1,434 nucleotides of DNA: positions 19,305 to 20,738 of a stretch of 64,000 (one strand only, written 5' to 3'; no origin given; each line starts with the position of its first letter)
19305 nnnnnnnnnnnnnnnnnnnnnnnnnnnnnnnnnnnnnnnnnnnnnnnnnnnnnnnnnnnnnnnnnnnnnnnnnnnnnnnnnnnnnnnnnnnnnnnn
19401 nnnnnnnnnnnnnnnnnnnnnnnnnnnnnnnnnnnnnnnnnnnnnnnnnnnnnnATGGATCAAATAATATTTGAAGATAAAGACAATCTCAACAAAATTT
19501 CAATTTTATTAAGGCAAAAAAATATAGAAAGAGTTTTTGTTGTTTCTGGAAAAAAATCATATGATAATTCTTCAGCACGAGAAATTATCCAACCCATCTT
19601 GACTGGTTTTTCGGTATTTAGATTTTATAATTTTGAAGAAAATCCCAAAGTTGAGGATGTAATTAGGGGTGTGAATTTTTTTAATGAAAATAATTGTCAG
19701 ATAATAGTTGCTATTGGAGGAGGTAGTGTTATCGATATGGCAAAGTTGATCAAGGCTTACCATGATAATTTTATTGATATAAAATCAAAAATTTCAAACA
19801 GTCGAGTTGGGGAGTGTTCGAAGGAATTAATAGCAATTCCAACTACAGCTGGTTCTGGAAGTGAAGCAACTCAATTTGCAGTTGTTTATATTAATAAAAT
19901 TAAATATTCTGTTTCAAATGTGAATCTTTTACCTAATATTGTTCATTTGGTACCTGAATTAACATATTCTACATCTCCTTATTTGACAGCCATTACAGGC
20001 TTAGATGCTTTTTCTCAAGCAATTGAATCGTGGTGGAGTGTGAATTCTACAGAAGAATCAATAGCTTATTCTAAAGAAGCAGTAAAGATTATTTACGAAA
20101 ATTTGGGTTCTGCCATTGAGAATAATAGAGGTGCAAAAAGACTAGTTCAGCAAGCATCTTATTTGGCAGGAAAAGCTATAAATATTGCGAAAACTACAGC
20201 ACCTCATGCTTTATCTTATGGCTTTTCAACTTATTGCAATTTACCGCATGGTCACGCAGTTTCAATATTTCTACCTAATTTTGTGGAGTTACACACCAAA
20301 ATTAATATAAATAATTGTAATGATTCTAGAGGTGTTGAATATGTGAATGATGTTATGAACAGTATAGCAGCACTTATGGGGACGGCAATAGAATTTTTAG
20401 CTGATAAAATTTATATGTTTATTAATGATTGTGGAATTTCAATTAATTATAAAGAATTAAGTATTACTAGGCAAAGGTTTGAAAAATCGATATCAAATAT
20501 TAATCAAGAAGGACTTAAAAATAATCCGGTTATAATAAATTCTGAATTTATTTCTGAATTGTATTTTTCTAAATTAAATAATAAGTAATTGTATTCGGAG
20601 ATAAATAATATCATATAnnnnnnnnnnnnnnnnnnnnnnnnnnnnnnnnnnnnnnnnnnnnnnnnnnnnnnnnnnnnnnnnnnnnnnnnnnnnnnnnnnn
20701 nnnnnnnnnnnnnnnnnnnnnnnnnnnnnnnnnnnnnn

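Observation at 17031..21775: Fom1-like CyTase-PepM, Ppd, Fe-ADH and a TagF-family transferase: a CMP-activated hydroxyethylphosphonate module that may decorate or polymerise on a glycan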

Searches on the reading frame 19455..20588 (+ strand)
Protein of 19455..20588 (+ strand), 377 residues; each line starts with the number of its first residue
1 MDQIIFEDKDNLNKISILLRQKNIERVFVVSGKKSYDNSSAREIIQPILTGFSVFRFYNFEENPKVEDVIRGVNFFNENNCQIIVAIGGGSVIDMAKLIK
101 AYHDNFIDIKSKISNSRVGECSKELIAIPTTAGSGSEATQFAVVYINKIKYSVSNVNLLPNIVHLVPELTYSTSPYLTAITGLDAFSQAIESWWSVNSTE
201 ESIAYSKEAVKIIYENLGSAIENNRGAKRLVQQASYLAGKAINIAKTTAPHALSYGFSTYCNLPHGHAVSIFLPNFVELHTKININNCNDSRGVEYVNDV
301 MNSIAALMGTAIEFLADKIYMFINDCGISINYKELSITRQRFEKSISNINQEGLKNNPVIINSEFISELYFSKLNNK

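Call 5: search_protein_families(library=pfam, proteins=[window:19455-20588:+])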
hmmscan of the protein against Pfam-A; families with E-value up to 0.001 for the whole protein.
window:19455-20588:+ (377 aa): 3 families
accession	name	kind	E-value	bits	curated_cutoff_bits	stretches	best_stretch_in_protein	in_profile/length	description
PF00465.25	Fe-ADH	-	1e-34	120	31.3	1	5-163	4-164/168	Iron-containing alcohol dehydrogenase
PF25137.1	ADH_Fe_C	-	5.6e-26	91.9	27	1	178-371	1-191/194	Fe-containing alcohol dehydrogenase family, C-terminal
PF13685.12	Fe-ADH_2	-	1.4e-10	41.8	28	1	9-102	4-96/149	Iron-containing alcohol dehydrogenase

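Call 7: search_protein_families(library=ncbifam, proteins=[window:19455-20588:+], max_evalue=0.001)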
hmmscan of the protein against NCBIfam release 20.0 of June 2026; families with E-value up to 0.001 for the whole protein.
window:19455-20588:+ (377 aa): 15 families
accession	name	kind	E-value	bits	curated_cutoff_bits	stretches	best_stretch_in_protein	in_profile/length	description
NF041833.1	Fe_ADH_ErcA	equivalog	3.3e-48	164.7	550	1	18-371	24-379/382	alcohol dehydrogenase-like regulatory protein ErcA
NF010378.0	PRK13805.1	equivalog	2.7e-46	157.8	951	1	13-355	470-840/872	bifunctional acetaldehyde-CoA/alcohol dehydrogenase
TIGR02638.1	lactal_redase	equivalog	4.1e-40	137.7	523.15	1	8-370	13-379/379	lactaldehyde reductase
TIGR03405.1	Phn_Fe-ADH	equivalog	1.5e-39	135.8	423.7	1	55-283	53-291/355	iron-containing alcohol dehydrogenase PsrA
NF007911.0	PRK10624.1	equivalog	2.2e-36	125.7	537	1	8-344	14-351/382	lactaldehyde reductase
NF058672.1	4HyButDHCUPNE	equivalog_domain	9.1e-34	117.2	500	1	8-358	13-362/378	4-hydroxybutyrate dehydrogenase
NF053866.1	CholDhdGbsBBac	equivalog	1.3e-33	116.2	550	1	14-282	27-303/392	choline dehydrogenase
NF007363.0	PRK09860.1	equivalog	4.5e-33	114.9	581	1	59-320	67-335/383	L-threonine dehydrogenase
NF011998.0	PRK15454.1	equivalog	1.5e-28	99.7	556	1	63-282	89-312/395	ethanolamine utilization ethanol dehydrogenase EutG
NF050025.1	SulfAcetaldRedSarD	equivalog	2.5e-28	99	700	1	57-367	64-378/385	sulfoacetaldehyde reductase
TIGR04266.1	NDMA_methanol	equivalog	4.1e-15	55.5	625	1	51-279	65-302/420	NDMA-dependent methanol dehydrogenase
NF011717.0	PRK15138.1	equivalog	1.4e-13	50.7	645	1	25-198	30-208/387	alcohol dehydrogenase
NF041822.1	daptide_DH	equivalog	1.2e-12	47.4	300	1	79-177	53-159/363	daptide-type RiPP biosynthesis dehydogenase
NF006941.0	PRK09423.1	subfamily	1.3e-07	30.8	336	1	25-107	30-111/367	glycerol dehydrogenase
NF002022.0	PRK00843.1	equivalog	4.9e-07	29.1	413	1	10-107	19-115/350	NAD(P)-dependent glycerol-1-phosphate dehydrogenase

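Call 10: search_solved_structures(query=window:19455-20588:+, show_alignments=1)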
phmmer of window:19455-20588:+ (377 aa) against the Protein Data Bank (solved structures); distinct sequences matched with E-value up to 0.001: 40.
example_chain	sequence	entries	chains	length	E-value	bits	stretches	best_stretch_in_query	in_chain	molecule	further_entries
6jko_A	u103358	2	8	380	1.3e-36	129.4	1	29-371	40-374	Methanol dehydrogenase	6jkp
1vhd_A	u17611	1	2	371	5.1e-36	127.4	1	25-279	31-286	alcohol dehydrogenase, iron-containing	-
1o2d_A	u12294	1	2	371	5.4e-36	127.4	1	25-279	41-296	Alcohol dehydrogenase, iron-containing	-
8zrl_A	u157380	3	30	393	4.3e-30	108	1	13-281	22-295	NAD-dependent methanol dehydrogenase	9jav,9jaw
3zdr_A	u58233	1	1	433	1.6e-28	102.8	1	57-280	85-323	ALCOHOL DEHYDROGENASE DOMAIN OF THE BIFUNCTIONAL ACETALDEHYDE DEHYDROGENASE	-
8zwd_B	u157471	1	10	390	1.6e-27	99.5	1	14-351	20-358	NAD(P)-dependent methanol dehydrogenase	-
3owo_A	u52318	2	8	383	5e-27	97.9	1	60-290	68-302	Alcohol dehydrogenase 2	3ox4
3bfj_A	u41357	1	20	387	3.9e-25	91.6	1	50-304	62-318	1,3-propanediol oxidoreductase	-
9ldl_C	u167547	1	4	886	9.5e-25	90.4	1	43-279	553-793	Aldehyde dehydrogenase family protein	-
7dag_A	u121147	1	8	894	9.3e-24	87.1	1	24-282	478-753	Aldehyde-alcohol dehydrogenase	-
4fr2_A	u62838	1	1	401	4.4e-23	84.9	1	50-280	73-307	1,3-propanediol dehydrogenase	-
13he_A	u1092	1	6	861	8.9e-23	83.9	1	25-278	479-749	Aldehyde-alcohol dehydrogenase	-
8uhw_A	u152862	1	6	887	9.3e-23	83.8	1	25-278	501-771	Aldehyde-alcohol dehydrogenase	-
6c75_A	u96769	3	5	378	2.2e-22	82.6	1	10-281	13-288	Alcohol dehydrogenase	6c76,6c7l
9knp_A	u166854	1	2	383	2.3e-22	82.6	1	24-280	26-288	375aa long hypothetical alchol dehydrogenase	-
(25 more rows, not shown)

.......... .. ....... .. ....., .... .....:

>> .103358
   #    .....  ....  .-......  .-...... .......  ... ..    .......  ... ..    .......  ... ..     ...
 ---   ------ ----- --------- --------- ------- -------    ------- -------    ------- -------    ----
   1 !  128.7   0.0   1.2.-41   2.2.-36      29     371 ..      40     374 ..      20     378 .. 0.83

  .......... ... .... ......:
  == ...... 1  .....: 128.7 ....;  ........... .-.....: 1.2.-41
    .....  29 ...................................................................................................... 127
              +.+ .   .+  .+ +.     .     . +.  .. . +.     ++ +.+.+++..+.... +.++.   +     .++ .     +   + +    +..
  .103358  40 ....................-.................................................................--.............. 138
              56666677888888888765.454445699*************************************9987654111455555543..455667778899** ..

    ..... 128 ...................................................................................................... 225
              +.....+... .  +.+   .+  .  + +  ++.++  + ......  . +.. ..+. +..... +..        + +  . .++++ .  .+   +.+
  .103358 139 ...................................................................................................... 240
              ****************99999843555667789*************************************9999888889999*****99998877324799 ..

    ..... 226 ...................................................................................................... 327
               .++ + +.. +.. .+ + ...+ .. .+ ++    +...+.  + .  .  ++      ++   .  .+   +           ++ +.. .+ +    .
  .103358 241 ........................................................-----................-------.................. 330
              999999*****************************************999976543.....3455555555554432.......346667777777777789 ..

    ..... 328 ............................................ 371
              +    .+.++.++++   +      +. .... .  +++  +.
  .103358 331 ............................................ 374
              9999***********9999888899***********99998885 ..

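Call 15: find_homologous_proteins(query=window:19455-20588:+, max_evalue=1e-20)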
Query window:19455-20588:+ (377 aa): 5998 proteins with E <= 1e-20 among 8000 candidates; the best 120 are listed.
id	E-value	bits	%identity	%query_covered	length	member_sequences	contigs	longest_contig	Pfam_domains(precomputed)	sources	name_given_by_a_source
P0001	8.2e-243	822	100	100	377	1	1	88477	PF13685.13,PF25137.1,PF00465.26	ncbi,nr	ncbi:MAG: phosphonoacetaldehyde reductase [Salinivirgaceae bacterium]|nr:phosphonoacetaldehyde reduc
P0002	6.6e-132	458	55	100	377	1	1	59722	PF13685.13,PF25137.1,PF00465.26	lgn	-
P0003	1.4e-131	457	56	100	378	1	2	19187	PF13685.13,PF25137.1,PF00465.26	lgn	-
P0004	6.5e-131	454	55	99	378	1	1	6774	PF13685.13,PF25137.1,PF00465.26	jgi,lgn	jgi:alcohol dehydrogenase class IV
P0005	3.5e-124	432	53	99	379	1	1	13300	PF13685.13,PF25137.1,PF00465.26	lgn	-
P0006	2.0e-121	423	51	99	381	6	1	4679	PF13685.13,PF25137.1,PF00465.26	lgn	-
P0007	2.2e-119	416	53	98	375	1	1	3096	PF13685.13,PF25137.1,PF00465.26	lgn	-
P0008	3.0e-119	416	53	99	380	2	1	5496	PF13685.13,PF25137.1,PF00465.26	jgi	-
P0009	1.4e-118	414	54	97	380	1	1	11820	PF13685.13,PF25137.1,PF00465.26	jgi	jgi:alcohol dehydrogenase class IV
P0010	2.1e-118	413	56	93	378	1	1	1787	PF13685.13,PF25137.1,PF00465.26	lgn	-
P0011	1.3e-117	411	52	98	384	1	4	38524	PF13685.13,PF25137.1,PF00465.26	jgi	-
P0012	2.0e-117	410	52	99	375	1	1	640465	PF13685.13,PF25137.1,PF00465.26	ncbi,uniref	ncbi:phosphonoacetaldehyde reductase [Saccharicrinis sp. FJH2]|uniref:phosphonoacetaldehyde reductas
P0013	1.3e-116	407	53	93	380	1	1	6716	PF13685.13,PF25137.1,PF00465.26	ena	-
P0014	2.9e-116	406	54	93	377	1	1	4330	PF13685.13,PF25137.1,PF00465.26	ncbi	-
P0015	2.3e-113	397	51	93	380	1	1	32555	PF13685.13,PF25137.1,PF00465.26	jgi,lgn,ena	-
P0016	3.9e-113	396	50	99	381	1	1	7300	PF13685.13,PF25137.1,PF00465.26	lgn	-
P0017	3.0e-112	393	51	97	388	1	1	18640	PF13685.13,PF25137.1,PF00465.26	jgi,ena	-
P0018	1.3e-110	388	51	100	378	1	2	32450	PF13685.13,PF25137.1,PF00465.26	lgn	-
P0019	2.1e-110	387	51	96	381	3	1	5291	PF13685.13,PF25137.1,PF00465.26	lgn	-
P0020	1.4e-107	378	51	92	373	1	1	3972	PF13685.13,PF25137.1,PF00465.26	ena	-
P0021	9.7e-106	372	51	93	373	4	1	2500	PF13685.13,PF25137.1,PF00465.26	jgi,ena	-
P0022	1.3e-105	371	48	97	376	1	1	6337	PF13685.13,PF25137.1,PF00465.26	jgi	-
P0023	1.4e-104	368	47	98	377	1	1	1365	PF13685.13,PF25137.1,PF00465.26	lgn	-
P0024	2.3e-104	367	47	99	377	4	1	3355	PF13685.13,PF25137.1,PF00465.26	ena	-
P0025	7.3e-104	365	50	90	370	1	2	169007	PF13685.13,PF25137.1,PF00465.26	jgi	jgi:alcohol dehydrogenase class IV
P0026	1.8e-103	364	48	98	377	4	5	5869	PF13685.13,PF25137.1,PF00465.26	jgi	jgi:alcohol dehydrogenase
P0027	3.1e-103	363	47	97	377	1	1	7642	PF13685.13,PF25137.1,PF00465.26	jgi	jgi:alcohol dehydrogenase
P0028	3.3e-103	363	46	99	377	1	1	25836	PF13685.13,PF25137.1,PF00465.26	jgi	jgi:alcohol dehydrogenase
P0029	6.8e-103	362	47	97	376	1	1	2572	PF13685.13,PF25137.1,PF00465.26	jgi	jgi:alcohol dehydrogenase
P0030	9.8e-103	362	48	98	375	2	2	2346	PF13685.13,PF25137.1,PF00465.26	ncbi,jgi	-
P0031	1.5e-102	361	49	95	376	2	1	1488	PF13685.13,PF25137.1,PF00465.26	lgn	-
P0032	4.2e-102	360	49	98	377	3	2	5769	PF13685.13,PF25137.1,PF00465.26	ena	-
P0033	5.2e-102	359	48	95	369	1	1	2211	PF13685.13,PF25137.1,PF00465.26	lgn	-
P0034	8.2e-102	359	47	99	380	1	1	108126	PF13685.13,PF25137.1,PF00465.26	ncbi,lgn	ncbi:MAG: phosphonoacetaldehyde reductase [Salinivirgaceae bacterium]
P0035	2.6e-101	357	48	99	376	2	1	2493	PF13685.13,PF25137.1,PF00465.26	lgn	-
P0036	4.0e-101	356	49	98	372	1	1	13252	PF13685.13,PF25137.1,PF00465.26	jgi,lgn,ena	-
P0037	1.1e-100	355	48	98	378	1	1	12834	PF13685.13,PF25137.1,PF00465.26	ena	-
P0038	1.5e-100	355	50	93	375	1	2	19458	PF13685.13,PF25137.1,PF00465.26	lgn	-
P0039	3.7e-100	353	51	91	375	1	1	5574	PF13685.13,PF25137.1,PF00465.26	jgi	-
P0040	6.3e-100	352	48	95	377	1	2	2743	PF13685.13,PF25137.1,PF00465.26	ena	-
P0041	9.5e-100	352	51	91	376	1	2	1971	PF13685.13,PF25137.1,PF00465.26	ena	-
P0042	1.2e-99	352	48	96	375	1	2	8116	PF13685.13,PF25137.1,PF00465.26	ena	-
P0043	1.5e-99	351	46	96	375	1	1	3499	PF13685.13,PF25137.1,PF00465.26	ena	-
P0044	1.6e-99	351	48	96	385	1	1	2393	PF13685.13,PF25137.1,PF00465.26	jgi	-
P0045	1.8e-99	351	46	99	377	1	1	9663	PF13685.13,PF25137.1,PF00465.26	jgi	jgi:alcohol dehydrogenase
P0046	1.9e-99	351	47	96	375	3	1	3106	PF13685.13,PF25137.1,PF00465.26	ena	-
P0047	2.9e-99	350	46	99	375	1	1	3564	PF13685.13,PF25137.1,PF00465.26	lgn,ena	-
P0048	4.0e-99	350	46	99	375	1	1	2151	PF13685.13,PF25137.1,PF00465.26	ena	-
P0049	5.2e-99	349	50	90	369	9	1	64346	PF13685.13,PF25137.1,PF00465.26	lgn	-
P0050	8.5e-99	349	44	98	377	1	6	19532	PF13685.13,PF25137.1,PF00465.26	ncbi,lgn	-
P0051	1.1e-98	348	51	90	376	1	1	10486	PF13685.13,PF25137.1,PF00465.26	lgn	-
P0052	1.7e-98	348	47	95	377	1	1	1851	PF13685.13,PF25137.1,PF00465.26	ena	-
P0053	1.9e-98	348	44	98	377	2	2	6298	PF13685.13,PF25137.1,PF00465.26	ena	-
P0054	2.7e-98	347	47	96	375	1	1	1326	PF13685.13,PF25137.1,PF00465.26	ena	-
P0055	1.0e-97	345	45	96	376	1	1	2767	PF13685.13,PF25137.1,PF00465.26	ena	-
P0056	1.2e-97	345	47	98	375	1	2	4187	PF13685.13,PF25137.1,PF00465.26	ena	-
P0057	2.6e-97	344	47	96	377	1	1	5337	PF13685.13,PF25137.1,PF00465.26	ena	-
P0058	6.0e-97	343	47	96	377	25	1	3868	PF13685.13,PF25137.1,PF00465.26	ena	-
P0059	1.0e-96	342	46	100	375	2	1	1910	PF13685.13,PF25137.1,PF00465.26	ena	-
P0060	1.5e-96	341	45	98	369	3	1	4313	PF13685.13,PF25137.1,PF00465.26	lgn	-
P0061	2.0e-96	341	47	97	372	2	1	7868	PF13685.13,PF25137.1,PF00465.26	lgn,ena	-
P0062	2.6e-96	341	44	98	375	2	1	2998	PF13685.13,PF25137.1,PF00465.26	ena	-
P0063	2.8e-96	341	45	99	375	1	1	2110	PF13685.13,PF25137.1,PF00465.26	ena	-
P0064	3.6e-96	340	44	98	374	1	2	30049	PF13685.13,PF25137.1,PF00465.26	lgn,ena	-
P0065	4.3e-96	340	47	95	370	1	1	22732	PF13685.13,PF25137.1,PF00465.26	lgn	-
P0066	1.7e-95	338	47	98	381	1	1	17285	PF13685.13,PF25137.1,PF00465.26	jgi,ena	jgi:alcohol dehydrogenase class IV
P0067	1.8e-95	338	48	90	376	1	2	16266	PF13685.13,PF25137.1,PF00465.26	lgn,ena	-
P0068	2.6e-95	337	45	98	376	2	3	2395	PF13685.13,PF25137.1,PF00465.26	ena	-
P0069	4.2e-95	337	47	95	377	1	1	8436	PF13685.13,PF25137.1,PF00465.26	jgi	jgi:alcohol dehydrogenase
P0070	5.8e-95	336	47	95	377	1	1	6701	PF13685.13,PF25137.1,PF00465.26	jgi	jgi:alcohol dehydrogenase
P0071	1.3e-94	335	46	97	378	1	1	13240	PF13685.13,PF25137.1,PF00465.26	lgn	-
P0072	1.4e-94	335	46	96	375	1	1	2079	PF13685.13,PF25137.1,PF00465.26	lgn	-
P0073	2.3e-94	334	48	95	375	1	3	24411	PF13685.13,PF25137.1,PF00465.26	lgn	-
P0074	3.4e-94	334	44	98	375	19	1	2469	PF13685.13,PF25137.1,PF00465.26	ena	-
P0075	8.7e-94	332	44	98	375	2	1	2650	PF13685.13,PF25137.1,PF00465.26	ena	-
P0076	1.1e-93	332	46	98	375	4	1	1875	PF13685.13,PF25137.1,PF00465.26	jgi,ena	jgi:alcohol dehydrogenase class IV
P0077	1.6e-93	331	44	95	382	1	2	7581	PF13685.13,PF25137.1,PF00465.26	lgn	-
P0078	2.4e-93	331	47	99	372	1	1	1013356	PF13685.13,PF25137.1,PF00465.26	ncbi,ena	-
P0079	3.2e-93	330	45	98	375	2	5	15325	PF13685.13,PF25137.1,PF00465.26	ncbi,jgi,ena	-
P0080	4.9e-93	330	44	98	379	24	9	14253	PF13685.13,PF25137.1,PF00465.26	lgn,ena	-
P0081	8.8e-93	329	44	95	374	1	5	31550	PF13685.13,PF25137.1,PF00465.26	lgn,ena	-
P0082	1.5e-92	328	45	96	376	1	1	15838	PF13685.13,PF25137.1,PF00465.26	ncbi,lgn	-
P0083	1.5e-92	328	43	95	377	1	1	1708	PF13685.13,PF25137.1,PF00465.26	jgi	-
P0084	1.9e-92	328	45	98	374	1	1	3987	PF13685.13,PF25137.1,PF00465.26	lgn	-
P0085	2.0e-92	328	45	97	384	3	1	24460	PF13685.13,PF25137.1,PF00465.26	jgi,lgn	jgi:alcohol dehydrogenase class IV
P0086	2.3e-92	328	44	98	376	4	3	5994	PF13685.13,PF25137.1,PF00465.26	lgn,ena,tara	tara:strand:- start:363 stop:1493 length:1131 start_codon:yes stop_codon:yes gene_type:complete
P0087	2.9e-92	327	45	95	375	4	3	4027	PF13685.13,PF25137.1,PF00465.26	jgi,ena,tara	jgi:alcohol dehydrogenase class IV|tara:strand:+ start:375 stop:1502 length:1128 start_codon:yes sto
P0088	4.1e-92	327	46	98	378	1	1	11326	PF13685.13,PF25137.1,PF00465.26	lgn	-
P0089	7.4e-92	326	46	94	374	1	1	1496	PF13685.13,PF25137.1,PF00465.26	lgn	-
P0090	8.4e-92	326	47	93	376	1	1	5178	PF13685.13,PF25137.1,PF00465.26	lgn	-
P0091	8.4e-92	326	46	97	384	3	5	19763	PF13685.13,PF25137.1,PF00465.26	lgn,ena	-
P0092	1.2e-91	325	43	98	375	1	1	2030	PF13685.13,PF25137.1,PF00465.26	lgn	-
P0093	2.3e-91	324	45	98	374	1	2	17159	PF13685.13,PF25137.1,PF00465.26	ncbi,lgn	-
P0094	3.8e-91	324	43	95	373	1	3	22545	PF13685.13,PF25137.1,PF00465.26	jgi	jgi:alcohol dehydrogenase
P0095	3.9e-91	324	45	98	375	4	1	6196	PF13685.13,PF25137.1,PF00465.26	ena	-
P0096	7.4e-91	323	45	100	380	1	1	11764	PF13685.13,PF25137.1,PF00465.26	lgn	-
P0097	8.0e-91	323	46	99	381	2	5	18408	PF13685.13,PF25137.1,PF00465.26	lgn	-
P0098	9.5e-91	322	45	97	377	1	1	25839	PF13685.13,PF25137.1,PF00465.26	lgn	-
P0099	1.0e-90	322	43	96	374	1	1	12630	PF13685.13,PF25137.1,PF00465.26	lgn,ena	-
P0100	1.1e-90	322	45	97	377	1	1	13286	PF13685.13,PF25137.1,PF00465.26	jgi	-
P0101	1.1e-90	322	43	95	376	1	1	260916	PF13685.13,PF25137.1,PF00465.26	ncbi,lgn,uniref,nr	ncbi:phosphonoacetaldehyde reductase [Natronoflexus pectinivorans]|uniref:Alcohol dehydrogenase clas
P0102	1.8e-90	321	44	98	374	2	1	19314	PF13685.13,PF25137.1,PF00465.26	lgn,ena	-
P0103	2.0e-90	321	48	95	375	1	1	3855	PF13685.13,PF25137.1,PF00465.26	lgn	-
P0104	2.2e-90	321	46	95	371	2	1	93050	PF13685.13,PF25137.1,PF00465.26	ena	-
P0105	2.2e-90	321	47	95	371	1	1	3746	PF13685.13,PF25137.1,PF00465.26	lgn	-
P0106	3.9e-90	320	46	95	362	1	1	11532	PF13685.13,PF25137.1,PF00465.26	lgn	-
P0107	4.3e-90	320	47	89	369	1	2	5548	PF13685.13,PF25137.1,PF00465.26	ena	-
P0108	6.6e-90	320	46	95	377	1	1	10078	PF13685.13,PF25137.1,PF00465.26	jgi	jgi:alcohol dehydrogenase class IV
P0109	6.6e-90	320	45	93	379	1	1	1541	PF13685.13,PF25137.1,PF00465.26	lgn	-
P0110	7.1e-90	319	47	92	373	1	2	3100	PF13685.13,PF25137.1,PF00465.26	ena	-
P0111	8.6e-90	319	44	95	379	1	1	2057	PF13685.13,PF25137.1,PF00465.26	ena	-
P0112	9.4e-90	319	41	99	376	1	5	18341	PF13685.13,PF25137.1,PF00465.26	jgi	-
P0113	1.0e-89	319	44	97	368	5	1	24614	PF13685.13,PF25137.1,PF00465.26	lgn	-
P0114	1.0e-89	319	46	97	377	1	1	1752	PF13685.13,PF25137.1,PF00465.26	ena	-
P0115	1.2e-89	319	44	100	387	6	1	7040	PF13685.13,PF25137.1,PF00465.26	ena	-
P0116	2.1e-89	318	47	95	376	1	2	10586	PF13685.13,PF25137.1,PF00465.26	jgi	jgi:alcohol dehydrogenase class IV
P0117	3.2e-89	317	44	97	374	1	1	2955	PF13685.13,PF25137.1,PF00465.26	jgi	jgi:alcohol dehydrogenase class IV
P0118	3.4e-89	317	44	98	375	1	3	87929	PF13685.13,PF25137.1,PF00465.26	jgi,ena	jgi:alcohol dehydrogenase class IV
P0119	3.6e-89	317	45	98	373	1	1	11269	PF13685.13,PF25137.1,PF00465.26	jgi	-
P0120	4.6e-89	317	45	99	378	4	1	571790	PF13685.13,PF25137.1,PF00465.26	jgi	jgi:alcohol dehydrogenase class IV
